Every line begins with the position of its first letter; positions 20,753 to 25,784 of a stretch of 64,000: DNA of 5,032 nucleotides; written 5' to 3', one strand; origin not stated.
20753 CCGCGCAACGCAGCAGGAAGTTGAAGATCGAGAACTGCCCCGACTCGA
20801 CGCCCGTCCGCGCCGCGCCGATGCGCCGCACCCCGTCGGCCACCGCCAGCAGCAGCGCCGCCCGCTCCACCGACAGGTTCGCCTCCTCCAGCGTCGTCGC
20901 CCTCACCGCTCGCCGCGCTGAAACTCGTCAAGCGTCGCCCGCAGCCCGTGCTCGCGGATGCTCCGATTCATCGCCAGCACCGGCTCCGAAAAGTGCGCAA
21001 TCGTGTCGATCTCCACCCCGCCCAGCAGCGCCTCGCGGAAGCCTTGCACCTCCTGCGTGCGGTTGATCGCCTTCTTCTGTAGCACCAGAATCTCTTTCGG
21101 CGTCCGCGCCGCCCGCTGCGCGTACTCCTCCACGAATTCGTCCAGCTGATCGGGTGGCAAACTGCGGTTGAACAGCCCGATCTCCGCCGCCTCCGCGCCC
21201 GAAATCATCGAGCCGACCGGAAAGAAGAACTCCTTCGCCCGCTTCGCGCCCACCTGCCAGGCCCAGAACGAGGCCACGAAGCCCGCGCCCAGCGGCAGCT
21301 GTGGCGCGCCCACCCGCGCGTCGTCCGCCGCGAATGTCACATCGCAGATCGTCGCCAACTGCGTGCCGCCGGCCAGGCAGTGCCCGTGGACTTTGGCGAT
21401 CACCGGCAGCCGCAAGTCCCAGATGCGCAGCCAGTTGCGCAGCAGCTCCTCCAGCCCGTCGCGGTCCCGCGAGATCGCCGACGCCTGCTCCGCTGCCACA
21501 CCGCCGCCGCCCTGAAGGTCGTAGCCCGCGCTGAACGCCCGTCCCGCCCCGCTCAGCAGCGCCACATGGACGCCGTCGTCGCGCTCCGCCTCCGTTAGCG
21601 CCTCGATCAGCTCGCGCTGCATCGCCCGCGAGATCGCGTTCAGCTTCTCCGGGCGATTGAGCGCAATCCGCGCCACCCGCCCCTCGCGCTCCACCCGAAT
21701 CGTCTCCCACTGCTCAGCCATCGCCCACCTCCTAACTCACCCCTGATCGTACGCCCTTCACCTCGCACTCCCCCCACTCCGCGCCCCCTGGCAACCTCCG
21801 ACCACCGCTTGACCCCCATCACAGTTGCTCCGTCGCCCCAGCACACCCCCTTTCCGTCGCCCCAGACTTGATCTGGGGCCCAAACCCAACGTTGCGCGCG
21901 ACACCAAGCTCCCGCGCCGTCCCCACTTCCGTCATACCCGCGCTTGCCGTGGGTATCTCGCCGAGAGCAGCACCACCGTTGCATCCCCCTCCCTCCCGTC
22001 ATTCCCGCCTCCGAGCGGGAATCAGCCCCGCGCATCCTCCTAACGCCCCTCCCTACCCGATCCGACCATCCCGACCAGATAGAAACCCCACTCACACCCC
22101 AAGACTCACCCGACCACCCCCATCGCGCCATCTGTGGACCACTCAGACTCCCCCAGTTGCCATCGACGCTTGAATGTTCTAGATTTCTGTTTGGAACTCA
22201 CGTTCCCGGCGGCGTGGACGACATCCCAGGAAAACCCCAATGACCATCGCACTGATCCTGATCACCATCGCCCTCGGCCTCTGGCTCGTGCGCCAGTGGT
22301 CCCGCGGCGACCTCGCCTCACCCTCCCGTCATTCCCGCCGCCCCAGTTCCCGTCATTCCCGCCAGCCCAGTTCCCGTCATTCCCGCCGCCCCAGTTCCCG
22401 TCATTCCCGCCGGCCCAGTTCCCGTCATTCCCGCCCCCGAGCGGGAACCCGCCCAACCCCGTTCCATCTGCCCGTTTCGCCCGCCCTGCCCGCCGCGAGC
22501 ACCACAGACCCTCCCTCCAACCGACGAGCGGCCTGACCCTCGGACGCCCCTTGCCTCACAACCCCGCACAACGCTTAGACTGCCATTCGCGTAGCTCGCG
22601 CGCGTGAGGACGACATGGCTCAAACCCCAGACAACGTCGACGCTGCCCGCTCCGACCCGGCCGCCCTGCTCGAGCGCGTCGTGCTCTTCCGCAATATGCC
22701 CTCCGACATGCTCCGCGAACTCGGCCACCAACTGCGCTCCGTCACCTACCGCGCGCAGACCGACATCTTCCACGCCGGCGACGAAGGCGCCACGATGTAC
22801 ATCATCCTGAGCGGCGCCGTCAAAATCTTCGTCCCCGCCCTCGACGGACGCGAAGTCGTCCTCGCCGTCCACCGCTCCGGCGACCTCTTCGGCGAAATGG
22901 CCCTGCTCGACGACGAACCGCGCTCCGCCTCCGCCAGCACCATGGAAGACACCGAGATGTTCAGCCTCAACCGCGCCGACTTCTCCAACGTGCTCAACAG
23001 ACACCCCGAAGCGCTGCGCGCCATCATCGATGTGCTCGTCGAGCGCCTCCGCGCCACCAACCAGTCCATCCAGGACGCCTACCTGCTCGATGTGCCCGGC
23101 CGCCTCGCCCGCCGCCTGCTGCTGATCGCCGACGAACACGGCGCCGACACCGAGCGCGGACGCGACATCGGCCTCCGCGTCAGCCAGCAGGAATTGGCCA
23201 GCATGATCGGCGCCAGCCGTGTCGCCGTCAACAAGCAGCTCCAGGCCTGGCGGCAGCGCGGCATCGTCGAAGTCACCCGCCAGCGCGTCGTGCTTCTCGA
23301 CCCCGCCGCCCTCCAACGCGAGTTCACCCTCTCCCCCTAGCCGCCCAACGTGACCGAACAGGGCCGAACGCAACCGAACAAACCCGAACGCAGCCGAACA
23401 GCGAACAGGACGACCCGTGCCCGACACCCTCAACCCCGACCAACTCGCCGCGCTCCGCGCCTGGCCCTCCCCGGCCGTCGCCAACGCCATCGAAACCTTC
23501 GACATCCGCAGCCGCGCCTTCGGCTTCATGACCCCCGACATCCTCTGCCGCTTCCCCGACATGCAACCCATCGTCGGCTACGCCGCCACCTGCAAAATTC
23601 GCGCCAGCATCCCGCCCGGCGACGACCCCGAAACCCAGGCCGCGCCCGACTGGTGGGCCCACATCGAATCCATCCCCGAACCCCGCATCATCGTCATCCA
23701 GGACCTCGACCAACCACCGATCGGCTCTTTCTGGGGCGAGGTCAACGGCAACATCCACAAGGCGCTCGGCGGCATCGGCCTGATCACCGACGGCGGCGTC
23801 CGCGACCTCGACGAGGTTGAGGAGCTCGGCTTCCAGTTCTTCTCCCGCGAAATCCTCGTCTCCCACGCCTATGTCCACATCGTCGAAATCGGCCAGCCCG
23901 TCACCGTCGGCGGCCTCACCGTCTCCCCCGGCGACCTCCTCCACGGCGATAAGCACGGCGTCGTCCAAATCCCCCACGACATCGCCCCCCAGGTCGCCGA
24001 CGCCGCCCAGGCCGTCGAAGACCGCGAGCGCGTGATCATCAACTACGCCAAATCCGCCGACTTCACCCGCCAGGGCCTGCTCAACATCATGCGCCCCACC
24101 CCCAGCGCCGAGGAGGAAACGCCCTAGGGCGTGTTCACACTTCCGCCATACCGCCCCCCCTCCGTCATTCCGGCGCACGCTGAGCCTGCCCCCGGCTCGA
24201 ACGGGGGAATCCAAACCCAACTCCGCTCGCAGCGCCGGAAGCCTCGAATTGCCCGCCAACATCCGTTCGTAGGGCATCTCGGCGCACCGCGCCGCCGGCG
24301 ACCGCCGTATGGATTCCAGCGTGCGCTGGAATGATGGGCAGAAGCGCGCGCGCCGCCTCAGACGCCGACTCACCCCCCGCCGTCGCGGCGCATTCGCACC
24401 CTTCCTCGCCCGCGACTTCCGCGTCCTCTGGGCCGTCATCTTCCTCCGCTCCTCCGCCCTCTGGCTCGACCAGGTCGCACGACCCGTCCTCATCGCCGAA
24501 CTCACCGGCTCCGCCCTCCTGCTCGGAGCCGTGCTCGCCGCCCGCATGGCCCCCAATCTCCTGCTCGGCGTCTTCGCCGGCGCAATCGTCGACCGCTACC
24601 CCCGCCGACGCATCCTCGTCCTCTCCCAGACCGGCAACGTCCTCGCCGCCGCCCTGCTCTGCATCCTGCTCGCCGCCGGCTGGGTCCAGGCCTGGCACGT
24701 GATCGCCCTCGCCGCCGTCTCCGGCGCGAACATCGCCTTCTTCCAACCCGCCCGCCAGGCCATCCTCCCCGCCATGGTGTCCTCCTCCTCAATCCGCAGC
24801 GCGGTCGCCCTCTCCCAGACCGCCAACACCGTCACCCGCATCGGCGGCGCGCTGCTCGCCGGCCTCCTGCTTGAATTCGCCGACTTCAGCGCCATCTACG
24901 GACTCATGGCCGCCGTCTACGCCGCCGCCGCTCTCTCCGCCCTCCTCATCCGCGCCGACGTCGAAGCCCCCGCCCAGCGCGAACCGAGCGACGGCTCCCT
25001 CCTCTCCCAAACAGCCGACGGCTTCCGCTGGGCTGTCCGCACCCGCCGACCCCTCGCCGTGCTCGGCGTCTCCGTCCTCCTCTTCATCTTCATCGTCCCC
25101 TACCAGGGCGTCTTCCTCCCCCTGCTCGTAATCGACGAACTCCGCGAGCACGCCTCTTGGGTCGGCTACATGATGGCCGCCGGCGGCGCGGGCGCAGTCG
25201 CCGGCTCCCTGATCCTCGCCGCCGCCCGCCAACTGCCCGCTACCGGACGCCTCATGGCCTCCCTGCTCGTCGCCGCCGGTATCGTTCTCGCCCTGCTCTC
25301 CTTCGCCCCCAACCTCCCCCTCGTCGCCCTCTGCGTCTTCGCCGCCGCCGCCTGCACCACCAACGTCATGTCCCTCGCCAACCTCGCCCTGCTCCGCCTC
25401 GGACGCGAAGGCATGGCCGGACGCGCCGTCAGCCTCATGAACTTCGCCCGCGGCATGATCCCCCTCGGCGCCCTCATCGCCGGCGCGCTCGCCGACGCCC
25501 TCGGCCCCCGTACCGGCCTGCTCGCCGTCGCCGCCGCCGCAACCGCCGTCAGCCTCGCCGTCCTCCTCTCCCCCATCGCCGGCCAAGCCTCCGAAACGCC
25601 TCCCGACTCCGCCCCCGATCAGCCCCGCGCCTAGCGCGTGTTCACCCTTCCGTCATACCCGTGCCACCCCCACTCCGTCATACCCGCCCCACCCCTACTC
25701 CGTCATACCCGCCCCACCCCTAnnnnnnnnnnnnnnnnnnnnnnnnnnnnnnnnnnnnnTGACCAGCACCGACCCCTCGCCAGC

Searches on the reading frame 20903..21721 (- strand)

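Call 17: search_protein_families(library=pfam, proteins=[window:20903-21721:-], max_evalue=0.00001)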
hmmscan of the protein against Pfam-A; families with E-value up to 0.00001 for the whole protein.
window:20903-21721:- (272 aa): 2 families
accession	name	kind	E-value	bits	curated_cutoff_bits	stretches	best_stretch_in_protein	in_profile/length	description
PF00378.25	ECH_1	-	7.4e-42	143.9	27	1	12-226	2-212/251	Enoyl-CoA hydratase/isomerase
PF16113.10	ECH_2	-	1.3e-20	74.7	27.2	1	17-219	2-203/335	Enoyl-CoA hydratase/isomerase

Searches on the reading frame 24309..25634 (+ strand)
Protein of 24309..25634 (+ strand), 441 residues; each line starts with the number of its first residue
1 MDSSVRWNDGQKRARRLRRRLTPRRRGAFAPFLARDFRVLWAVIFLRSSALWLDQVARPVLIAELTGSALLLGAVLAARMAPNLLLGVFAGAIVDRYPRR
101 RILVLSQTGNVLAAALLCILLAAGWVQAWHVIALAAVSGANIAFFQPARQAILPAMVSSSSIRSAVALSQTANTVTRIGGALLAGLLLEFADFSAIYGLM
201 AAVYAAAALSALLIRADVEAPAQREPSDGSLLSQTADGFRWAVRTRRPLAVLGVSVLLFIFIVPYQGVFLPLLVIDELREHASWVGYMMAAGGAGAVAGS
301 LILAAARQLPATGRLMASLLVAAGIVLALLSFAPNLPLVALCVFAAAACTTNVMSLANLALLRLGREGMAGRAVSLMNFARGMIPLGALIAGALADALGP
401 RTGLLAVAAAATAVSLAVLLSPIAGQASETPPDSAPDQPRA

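Call 17: search_protein_families(library=pfam, proteins=[window:24309-25634:+], max_evalue=0.00001)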
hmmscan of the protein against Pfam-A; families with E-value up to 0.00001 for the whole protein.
window:24309-25634:+ (441 aa): 2 families
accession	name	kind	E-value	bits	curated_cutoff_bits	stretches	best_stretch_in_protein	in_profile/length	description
PF05977.19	MFS_3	-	1.1e-38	133.5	27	1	27-424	2-396/524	Transmembrane secretion effector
PF07690.21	MFS_1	-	1.3e-26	93.8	33.4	1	41-382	2-340/347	Major Facilitator Superfamily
